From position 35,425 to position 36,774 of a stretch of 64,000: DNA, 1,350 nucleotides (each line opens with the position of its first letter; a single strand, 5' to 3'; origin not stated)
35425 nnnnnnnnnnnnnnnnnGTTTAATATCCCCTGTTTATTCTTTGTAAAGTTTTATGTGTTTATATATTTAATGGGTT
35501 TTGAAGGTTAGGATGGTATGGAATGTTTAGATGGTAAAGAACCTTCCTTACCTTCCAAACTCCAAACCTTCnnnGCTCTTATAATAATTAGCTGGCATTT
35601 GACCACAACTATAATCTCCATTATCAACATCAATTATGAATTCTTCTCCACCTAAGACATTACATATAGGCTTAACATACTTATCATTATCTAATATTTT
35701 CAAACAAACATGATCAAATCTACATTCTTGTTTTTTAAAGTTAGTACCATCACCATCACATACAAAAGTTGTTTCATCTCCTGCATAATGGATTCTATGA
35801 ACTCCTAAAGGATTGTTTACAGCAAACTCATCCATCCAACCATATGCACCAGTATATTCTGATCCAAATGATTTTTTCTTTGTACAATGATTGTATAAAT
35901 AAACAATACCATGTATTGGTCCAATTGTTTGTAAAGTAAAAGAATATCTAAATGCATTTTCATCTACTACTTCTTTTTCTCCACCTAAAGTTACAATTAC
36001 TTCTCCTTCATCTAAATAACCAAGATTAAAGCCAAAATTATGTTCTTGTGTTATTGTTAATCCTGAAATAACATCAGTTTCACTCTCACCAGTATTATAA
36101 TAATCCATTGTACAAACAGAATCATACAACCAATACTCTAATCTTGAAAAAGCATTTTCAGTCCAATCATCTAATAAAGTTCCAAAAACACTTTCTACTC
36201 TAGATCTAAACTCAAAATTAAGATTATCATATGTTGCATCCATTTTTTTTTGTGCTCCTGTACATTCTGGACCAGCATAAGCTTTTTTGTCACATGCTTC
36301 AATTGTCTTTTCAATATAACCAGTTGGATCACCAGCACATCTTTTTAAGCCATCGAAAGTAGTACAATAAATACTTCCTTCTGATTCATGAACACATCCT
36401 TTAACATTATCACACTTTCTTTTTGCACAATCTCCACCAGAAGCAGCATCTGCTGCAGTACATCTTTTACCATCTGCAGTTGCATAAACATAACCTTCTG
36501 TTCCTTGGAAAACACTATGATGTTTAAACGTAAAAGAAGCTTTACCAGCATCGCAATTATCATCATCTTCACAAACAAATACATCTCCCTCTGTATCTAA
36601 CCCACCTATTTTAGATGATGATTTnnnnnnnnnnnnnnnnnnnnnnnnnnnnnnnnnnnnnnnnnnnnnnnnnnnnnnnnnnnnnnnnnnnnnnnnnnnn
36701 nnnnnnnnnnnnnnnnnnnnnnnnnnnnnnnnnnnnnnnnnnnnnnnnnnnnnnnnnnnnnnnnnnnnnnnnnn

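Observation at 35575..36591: Roughly 335-aa Cys-rich C-terminal domain shared by the 775-aa and 2132-aa proteins, with a near-identical DNA patch suggesting gene conversion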

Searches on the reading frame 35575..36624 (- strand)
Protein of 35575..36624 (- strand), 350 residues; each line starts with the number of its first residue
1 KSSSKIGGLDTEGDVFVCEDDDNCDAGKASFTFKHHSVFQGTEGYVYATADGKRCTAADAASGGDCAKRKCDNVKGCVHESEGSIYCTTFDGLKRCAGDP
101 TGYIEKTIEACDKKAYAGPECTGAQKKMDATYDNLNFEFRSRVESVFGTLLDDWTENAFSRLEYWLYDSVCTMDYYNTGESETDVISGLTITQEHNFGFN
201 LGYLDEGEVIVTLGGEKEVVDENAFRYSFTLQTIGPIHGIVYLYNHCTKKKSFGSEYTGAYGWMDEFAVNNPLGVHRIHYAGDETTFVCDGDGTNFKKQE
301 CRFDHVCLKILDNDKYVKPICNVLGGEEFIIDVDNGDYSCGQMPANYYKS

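Call 12: find_homologous_proteins(query=window:35575-36624:-, max_evalue=0.001)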
Query window:35575-36624:- (350 aa): 3 proteins with E <= 0.001 among 1843 candidates.
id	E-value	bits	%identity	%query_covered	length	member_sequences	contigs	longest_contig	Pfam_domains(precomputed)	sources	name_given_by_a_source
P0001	1.1e-169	583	69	100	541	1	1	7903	-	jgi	jgi:hypothetical protein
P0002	6.2e-114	400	54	97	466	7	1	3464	-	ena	-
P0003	2.5e-110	388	52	91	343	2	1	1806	-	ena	-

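Call 13: search_solved_structures(query=window:35575-36624:-, max_evalue=1)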
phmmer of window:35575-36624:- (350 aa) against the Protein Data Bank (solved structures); distinct sequences matched with E-value up to 1: 0.

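Call 22: find_encoding_contigs(protein=P0001, flank=10000)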
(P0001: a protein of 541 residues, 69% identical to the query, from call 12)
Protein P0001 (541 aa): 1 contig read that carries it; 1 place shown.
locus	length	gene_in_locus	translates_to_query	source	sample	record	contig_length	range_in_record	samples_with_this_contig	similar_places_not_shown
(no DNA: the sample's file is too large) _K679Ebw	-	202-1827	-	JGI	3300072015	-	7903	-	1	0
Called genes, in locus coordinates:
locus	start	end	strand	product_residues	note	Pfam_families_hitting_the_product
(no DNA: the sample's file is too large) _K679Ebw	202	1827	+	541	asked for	-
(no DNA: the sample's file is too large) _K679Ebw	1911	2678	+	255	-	-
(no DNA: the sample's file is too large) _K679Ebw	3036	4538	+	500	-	-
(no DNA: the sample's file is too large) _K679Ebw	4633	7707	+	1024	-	-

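Call 23: find_encoding_contigs(protein=P0002, flank=10000)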
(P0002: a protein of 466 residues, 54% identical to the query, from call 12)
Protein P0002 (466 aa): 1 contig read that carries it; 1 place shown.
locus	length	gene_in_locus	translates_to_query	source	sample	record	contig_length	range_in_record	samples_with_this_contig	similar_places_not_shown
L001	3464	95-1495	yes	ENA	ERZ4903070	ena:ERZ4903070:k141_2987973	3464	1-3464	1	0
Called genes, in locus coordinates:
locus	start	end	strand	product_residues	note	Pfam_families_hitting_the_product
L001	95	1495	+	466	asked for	-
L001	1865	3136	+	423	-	PF01637:ATPase_2 (faint), PF13173:AAA_14, PF13635:DUF4143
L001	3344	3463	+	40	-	?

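Call 24: find_encoding_contigs(protein=P0003, flank=10000)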
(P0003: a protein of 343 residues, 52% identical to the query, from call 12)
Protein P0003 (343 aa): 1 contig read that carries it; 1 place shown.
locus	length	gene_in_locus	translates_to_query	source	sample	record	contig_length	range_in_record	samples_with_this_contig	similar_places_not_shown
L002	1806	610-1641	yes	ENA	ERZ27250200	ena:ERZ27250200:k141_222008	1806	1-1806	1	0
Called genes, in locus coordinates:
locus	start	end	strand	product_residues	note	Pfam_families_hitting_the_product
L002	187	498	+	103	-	-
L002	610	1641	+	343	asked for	-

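Call 25: find_related_loci(query=A1, collection=genome_contigs, flank=10000)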
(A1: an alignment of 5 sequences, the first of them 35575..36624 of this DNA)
Query A1 (350 aa) in genome_contigs; peptide patterns used: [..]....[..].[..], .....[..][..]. (x = any residue, [..] = any of these).
77 stretches matched a pattern; 3 encode a relative of the query (tblastn E <= 1e-3); 3 distinct loci.
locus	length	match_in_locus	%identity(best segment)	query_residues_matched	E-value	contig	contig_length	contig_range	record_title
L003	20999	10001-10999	54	6-345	1e-119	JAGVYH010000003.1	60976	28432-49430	Candidatus Woesearchaeota archaeon isolate RIFCSPHIGHO2_02_FULL_33_21 rifcsphigho2_02_scaffold_592, whole genome shotgun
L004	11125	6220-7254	53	6-343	5e-117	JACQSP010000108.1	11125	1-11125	MAG: Candidatus Woesearchaeota archaeon isolate NC_groundwater_1388_Ag_S-0.2um_34_95 S_p2_S4_coassembly_k141_2989070, wh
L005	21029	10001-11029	51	1-343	4e-117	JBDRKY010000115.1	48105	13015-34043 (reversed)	MAG: Candidatus Woesearchaeota archaeon isolate MEGAHIT-group-1.746 k141_1738439, whole genome shotgun sequence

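Call 26: find_related_loci(query=A1, collection=metagenome_contigs, flank=10000)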
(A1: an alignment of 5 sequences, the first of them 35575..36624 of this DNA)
Query A1 (350 aa) in metagenome_contigs; peptide patterns used: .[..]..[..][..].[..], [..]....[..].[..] (x = any residue, [..] = any of these).
187 stretches matched a pattern; 1 encode a relative of the query (tblastn E <= 1e-3); 1 distinct loci.
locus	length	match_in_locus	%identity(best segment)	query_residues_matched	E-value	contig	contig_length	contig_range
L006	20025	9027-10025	54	6-345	4e-120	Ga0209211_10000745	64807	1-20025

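Call 28: search_protein_representatives(alignment_id=A1)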
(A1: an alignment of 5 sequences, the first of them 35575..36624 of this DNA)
Query: 5 sequences, 352 profile positions. Proteins with E-value up to 0.001 (for the whole library): 43; up to 1e-10: 23; up to 1e-30: 15. The best 43 are listed.
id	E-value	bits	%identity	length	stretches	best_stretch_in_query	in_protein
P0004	1.3e-198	675.8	-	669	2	2-352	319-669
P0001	1.6e-193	659.1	-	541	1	2-351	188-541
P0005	9.2e-180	613.8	-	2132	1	3-342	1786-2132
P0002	4.0e-176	601.8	-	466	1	3-350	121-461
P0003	8.3e-165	564.6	-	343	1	34-351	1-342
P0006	3.8e-154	529.6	-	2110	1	3-342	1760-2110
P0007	1.6e-141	488.1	-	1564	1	3-350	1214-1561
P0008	3.1e-85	302.9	-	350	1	3-201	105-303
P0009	8.4e-69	248.8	-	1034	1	11-342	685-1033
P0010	5.9e-58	213.2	-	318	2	94-264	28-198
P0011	7.2e-58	212.9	-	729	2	94-264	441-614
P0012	4.1e-55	203.8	-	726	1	54-342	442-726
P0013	9.7e-55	202.6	-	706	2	6-269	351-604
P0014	4.5e-53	197.1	-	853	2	10-260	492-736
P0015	1.0e-45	172.9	-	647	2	100-264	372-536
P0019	1.8e-13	66.8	-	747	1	28-328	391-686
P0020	3.4e-13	65.9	-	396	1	46-341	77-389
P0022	8.9e-13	64.6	-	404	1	95-342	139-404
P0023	4.0e-11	59.1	-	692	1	152-312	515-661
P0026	3.4e-10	56.1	-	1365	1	64-338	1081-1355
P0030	1.6e-09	53.9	-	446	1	141-312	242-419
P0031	1.6e-09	53.8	-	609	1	204-342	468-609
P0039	3.3e-05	39.7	-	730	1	212-315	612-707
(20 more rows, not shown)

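Call 38: search_protein_families(library=pfam, proteins=[P0007, P0009, P0011, P0014, P0019, P0023, P0026, P0031, P0039], max_evalue=0.01)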
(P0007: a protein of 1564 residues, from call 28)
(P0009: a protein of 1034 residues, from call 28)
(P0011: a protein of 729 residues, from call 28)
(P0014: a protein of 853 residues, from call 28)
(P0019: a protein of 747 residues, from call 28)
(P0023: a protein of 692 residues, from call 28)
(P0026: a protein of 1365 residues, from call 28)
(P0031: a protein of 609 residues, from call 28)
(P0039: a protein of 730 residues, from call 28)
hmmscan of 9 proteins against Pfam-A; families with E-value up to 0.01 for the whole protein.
P0007 (1564 aa): 0 families

P0009 (1034 aa): 2 families
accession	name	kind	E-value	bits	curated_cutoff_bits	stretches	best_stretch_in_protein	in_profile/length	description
PF11178.13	DUF2963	-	0.0019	18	22.6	1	228-271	2-46/52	Protein of unknown function (DUF2963)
PF07559.19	FlgE_D2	-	0.0064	17.4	22.7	0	234-346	24-114/142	Flagellar basal body protein FlaE D2 domain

P0011 (729 aa): 1 family
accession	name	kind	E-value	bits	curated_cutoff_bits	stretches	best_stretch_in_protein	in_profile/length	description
PF18884.5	TSP3_bac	-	4.7e-20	71.5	25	4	109-130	1-22/22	Bacterial TSP3 repeat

P0014 (853 aa): 1 family
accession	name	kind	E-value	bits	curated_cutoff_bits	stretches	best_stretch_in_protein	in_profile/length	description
PF18884.5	TSP3_bac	-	2.4e-14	53.3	25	3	260-279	1-20/22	Bacterial TSP3 repeat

P0019 (747 aa): 1 family
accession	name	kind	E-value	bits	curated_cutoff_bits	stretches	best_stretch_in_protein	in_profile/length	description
PF18070.6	Cas9_PI2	-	0.0045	18.2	27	0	331-371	8-48/59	CRISPR-Cas9 PI domain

P0023 (692 aa): 0 families

P0026 (1365 aa): 4 families
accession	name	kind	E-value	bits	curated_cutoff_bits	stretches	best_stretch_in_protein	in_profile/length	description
PF07719.23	TPR_2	-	0.00012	22.3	27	1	415-445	4-34/34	Tetratricopeptide repeat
PF14559.12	TPR_19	-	0.0047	17.7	25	1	389-455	1-68/68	Tetratricopeptide repeat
PF13181.12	TPR_8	-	0.0081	16.7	25.7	0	415-444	4-33/34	Tetratricopeptide repeat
PF00515.34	TPR_1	-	0.0091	16.2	27.8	1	415-445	4-34/34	Tetratricopeptide repeat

P0031 (609 aa): 0 families

P0039 (730 aa): 0 families

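Call 43: find_encoding_contigs(protein=P0006, flank=10000)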
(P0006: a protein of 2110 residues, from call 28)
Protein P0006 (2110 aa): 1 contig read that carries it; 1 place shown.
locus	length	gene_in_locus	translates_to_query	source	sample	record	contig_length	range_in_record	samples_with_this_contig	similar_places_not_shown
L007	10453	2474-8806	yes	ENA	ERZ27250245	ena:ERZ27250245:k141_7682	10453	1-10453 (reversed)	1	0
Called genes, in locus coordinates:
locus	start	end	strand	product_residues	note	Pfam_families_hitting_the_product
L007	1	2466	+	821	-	?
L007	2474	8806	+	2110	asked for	-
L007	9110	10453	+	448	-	?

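Call 44: find_encoding_contigs(protein=P0004, flank=10000)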
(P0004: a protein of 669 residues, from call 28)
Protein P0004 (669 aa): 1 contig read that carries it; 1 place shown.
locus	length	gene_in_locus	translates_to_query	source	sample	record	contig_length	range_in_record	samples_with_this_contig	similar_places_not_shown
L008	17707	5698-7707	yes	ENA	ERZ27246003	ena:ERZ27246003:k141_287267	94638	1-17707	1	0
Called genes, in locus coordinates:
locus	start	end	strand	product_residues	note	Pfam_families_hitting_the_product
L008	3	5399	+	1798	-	?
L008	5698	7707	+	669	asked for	-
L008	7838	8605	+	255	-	-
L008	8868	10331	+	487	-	-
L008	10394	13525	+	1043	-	-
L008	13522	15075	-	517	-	PF03734:YkuD (weak)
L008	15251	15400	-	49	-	-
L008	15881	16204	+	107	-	-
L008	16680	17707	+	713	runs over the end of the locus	PF02518:HATPase_c, PF13589:HATPase_c_3 (faint), PF00204:DNA_gyraseB, PF01751:Toprim, PF00986:DNA_gyraseB_C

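Call 47: predict_structure(alignment_id=A2)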
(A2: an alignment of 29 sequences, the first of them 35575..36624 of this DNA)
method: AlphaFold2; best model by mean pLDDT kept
length: 350 residues; sequences in the alignment: 29
mean_pLDDT: 81.0   pTM: 0.49
mean pLDDT of the five models: 81.0, 80.6, 79.4, 78.3, 76.8
residues with pLDDT >= 90: 148; 70-90: 101; 50-70: 93; < 50: 8
segments of 3 or more residues with pLDDT < 50: 347-350
pLDDT, mean of each block of 10 residues (from residue 1): 80 90 87 79 94 95 95 96 94 94 93 92 90 71 61 66 66 65 57 63 70 90 91 86 92 82 86 74 87 57 93 80 89 80 53
secondary structure, 60 per line:
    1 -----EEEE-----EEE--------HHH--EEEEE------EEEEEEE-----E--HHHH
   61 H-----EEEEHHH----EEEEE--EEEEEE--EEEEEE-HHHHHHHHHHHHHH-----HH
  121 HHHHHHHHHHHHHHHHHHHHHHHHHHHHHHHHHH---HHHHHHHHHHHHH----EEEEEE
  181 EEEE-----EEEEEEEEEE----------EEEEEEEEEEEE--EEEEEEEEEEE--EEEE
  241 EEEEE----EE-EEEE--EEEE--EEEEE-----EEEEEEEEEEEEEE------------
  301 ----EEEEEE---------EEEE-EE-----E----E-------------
elements in order: E6-9 E15-17 E31-35 E42-48 H57-61 E67-70 E78-82 E85-90 E93-98 H100-113 H119-154 H158-170 E175-184 E190-199 E210-221 E224-234 E237-245 E253-256 E259-262 E265-269 E275-288 E305-310 E320-323

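Call 51: fold_search(model_id=the predicted structure, library=pdb)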
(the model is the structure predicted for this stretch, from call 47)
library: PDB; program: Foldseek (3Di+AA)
matches with E <= 10: 720; with E <= 0.001: 0
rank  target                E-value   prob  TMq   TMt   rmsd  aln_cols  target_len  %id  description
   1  2xwx_A                1.2e-02  0.97  0.20  0.19  16.9       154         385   14  Vibrio cholerae colonization factor GbpA crystal structure (released 2011-11-16)
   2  3hrz_B                2.8e-02  0.89  0.19  0.27  14.3       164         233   10  Cobra Venom Factor (CVF) in complex with human factor B (released 2009-07-07)
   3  6byc                  3.5e-02  0.96  0.20  0.09   5.2       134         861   15  Crystal structure of the GH2 exo-beta-mannanase from Xanthomonas axonopodis pv. citri (released 2018-07-18)
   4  6byg_B                4.9e-02  0.93  0.19  0.09   5.2       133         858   14  Crystal structure of the nucleophile mutant (E575A) of the GH2 exo-beta-mannanase from Xanthomonas axonopodis pv. citr (released 2018-07-18)
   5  3frp_G                4.9e-02  0.60  0.17  0.24  14.9       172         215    8  Crystal Structure of Cobra Venom Factor, a Co-factor for C3- and C5 convertase CVFBb (released 2009-04-28)
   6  6mnm_C                8.4e-02  0.25  0.16  0.27  18.4       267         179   12  6256 TCR bound to I-Ab Padi4 (released 2019-07-03)
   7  7zjq_C                1.2e-01  0.23  0.16  0.23  12.4       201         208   10  Human TEAD3 in complex with 1-Cyclopentyl-1H-pyrazolo[3,4-b]pyridine-5-carboxylic acid (released 2022-07-13)
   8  6dfs_C                1.4e-01  0.21  0.17  0.28  18.6       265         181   12  mouse TCR I.29 in complex with IAg7-p8E9E6ss (released 2019-04-17)
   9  9cyl_A                1.6e-01  0.35  0.19  0.31  11.3       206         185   15  Structure of LAG3 loop1 deletion bound to the MHC class II molecule I-A(b) (released 2024-08-21)
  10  3fn9_C                1.7e-01  0.66  0.19  0.11   5.6       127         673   11  Crystal structure of putative beta-galactosidase from bacteroides fragilis (released 2009-01-13)
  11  5t9g_A                1.7e-01  0.47  0.18  0.09  12.3       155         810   13  Crystal structure of BuGH2Cwt in complex with Galactoisofagomine (released 2017-09-13)
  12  2r2c_A                1.9e-01  0.54  0.19  0.41   6.6       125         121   14  Crystal structure of a domain of the outer membrane lipoprotein Omp28 from Porphyromonas gingivalis (released 2007-09-25)
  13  8q68_B                1.9e-01  0.16  0.16  0.22  12.6       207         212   11  Crystal structure of TEAD1-YBD in complex with irreversible compound SWTX-143 (released 2023-10-04)
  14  8s6y_DDD              2.0e-01  0.18  0.16  0.22  13.2       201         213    7  Co-crystal structure of TEAD1 with OPN-9652 (released 2025-07-30)
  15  9ixt_A                2.0e-01  0.13  0.15  0.20  12.4       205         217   10  Crystal structure of TEAD3 YAP binding domain with compound 2 (released 2025-04-16)
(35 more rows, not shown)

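Call 55: fold_search(model_id=the predicted structure, library=viral)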
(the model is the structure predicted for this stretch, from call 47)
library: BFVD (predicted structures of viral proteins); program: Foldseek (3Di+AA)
matches with E <= 10: 570; with E <= 0.001: 0
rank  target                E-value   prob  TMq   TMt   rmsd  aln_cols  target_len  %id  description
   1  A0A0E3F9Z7            2.5e-02  0.60  0.18  0.12  24.5       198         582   10  Virion structural protein [Synechococcus phage ACG-2014j]
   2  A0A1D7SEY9            8.2e-02  0.25  0.17  0.13  24.1       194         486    9  PA14 domain-containing protein [Cyanophage S-RIM44]
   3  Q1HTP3                8.7e-02  0.35  0.15  0.16  15.7       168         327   10  W2R [Squirrelpox virus]
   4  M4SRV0                9.2e-02  0.54  0.13  0.23   6.9        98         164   11  (no name in the UniProt tables at hand)
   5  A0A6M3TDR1            1.1e-01  0.38  0.10  0.04  13.2       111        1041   22  (no name in the UniProt tables at hand)
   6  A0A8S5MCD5            1.1e-01  0.06  0.11  0.09  21.4       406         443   10  LysW biosynthesis protein LysW [Siphoviridae sp. ctHjy10]
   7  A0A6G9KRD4            1.3e-01  0.44  0.20  0.24  18.6       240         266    8  (no name in the UniProt tables at hand)
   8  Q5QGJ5                1.3e-01  0.13  0.13  0.10  34.0       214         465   10  (no name in the UniProt tables at hand)
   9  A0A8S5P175            1.7e-01  0.07  0.09  0.11  20.3       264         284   10  Uncharacterized protein [Myoviridae sp. ctLnO19]
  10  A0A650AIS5            2.0e-01  0.30  0.19  0.15  22.2       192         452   12  (no name in the UniProt tables at hand)
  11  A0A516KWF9            2.4e-01  0.20  0.09  0.05  17.5       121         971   19  (no name in the UniProt tables at hand)
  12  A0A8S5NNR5            2.7e-01  0.28  0.09  0.05  11.6       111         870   16  Tail tape measure [Siphoviridae sp. ctpbe1]
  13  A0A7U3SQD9            2.7e-01  0.09  0.09  0.06  13.3       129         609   10  (no name in the UniProt tables at hand)
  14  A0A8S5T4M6            3.6e-01  0.04  0.08  0.10  16.9       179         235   12  Lipoprotein [Siphoviridae sp. ct5MO18]
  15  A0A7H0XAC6            3.8e-01  0.06  0.17  0.16  23.8       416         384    9  (no name in the UniProt tables at hand)
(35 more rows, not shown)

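Call 56: find_encoding_contigs(protein=P0012, flank=10000, max_places=2)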
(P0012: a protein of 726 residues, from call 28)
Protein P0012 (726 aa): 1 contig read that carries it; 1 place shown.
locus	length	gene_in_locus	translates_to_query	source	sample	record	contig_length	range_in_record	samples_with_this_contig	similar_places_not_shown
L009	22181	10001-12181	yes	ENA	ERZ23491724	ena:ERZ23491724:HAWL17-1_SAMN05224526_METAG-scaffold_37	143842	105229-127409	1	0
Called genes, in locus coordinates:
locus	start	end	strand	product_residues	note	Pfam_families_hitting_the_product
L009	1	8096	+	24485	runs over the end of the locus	-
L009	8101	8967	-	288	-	PF00149:Metallophos, PF12850:Metallophos_2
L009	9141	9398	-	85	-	PF01247:Ribosomal_L35Ae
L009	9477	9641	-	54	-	PF09723:Zn_ribbon_8 (faint), PF08271:Zn_Ribbon_TF (weak)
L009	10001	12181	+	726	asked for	-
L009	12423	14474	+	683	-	-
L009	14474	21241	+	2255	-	PF16655:PhoD_N (faint), PF16656:Pur_ac_phosph_N (faint), PF00041:fn3 (weak), PF17936:Big_6 (faint)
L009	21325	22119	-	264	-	-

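Call 57: find_encoding_contigs(protein=P0022, flank=10000, max_places=2)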
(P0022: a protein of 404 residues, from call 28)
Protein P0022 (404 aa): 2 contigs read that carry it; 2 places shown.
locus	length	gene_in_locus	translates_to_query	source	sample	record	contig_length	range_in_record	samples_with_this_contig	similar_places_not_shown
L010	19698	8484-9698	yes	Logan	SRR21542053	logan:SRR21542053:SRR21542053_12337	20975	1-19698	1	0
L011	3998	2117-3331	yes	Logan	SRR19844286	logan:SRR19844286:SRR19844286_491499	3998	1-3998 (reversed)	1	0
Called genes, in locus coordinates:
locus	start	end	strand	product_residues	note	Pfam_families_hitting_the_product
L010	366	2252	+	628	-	PF02518:HATPase_c, PF00204:DNA_gyraseB, PF01751:Toprim, PF00986:DNA_gyraseB_C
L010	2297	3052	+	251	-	-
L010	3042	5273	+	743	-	-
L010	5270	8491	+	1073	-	-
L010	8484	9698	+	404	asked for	-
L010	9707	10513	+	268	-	-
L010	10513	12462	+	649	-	-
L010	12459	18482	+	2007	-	PF16655:PhoD_N (faint), PF16656:Pur_ac_phosph_N, PF25059:FN3_DSCAM-DSCAML_C (faint), PF00041:fn3, PF16656:Pur_ac_phosph_N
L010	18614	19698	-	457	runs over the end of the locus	-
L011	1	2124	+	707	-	?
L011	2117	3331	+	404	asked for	-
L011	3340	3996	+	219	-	?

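Call 58: find_encoding_contigs(protein=P0030, flank=10000, max_places=2)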
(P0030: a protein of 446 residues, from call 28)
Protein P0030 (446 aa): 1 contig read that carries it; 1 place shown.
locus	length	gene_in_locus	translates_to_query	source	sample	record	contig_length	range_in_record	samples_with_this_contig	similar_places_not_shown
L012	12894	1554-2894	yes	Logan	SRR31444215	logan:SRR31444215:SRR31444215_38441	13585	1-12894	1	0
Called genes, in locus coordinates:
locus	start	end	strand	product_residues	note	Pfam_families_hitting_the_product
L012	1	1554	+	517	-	?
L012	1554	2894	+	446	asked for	-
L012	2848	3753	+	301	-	-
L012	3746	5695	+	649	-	-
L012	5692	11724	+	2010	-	PF00041:fn3 (faint), PF16656:Pur_ac_phosph_N (weak)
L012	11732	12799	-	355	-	-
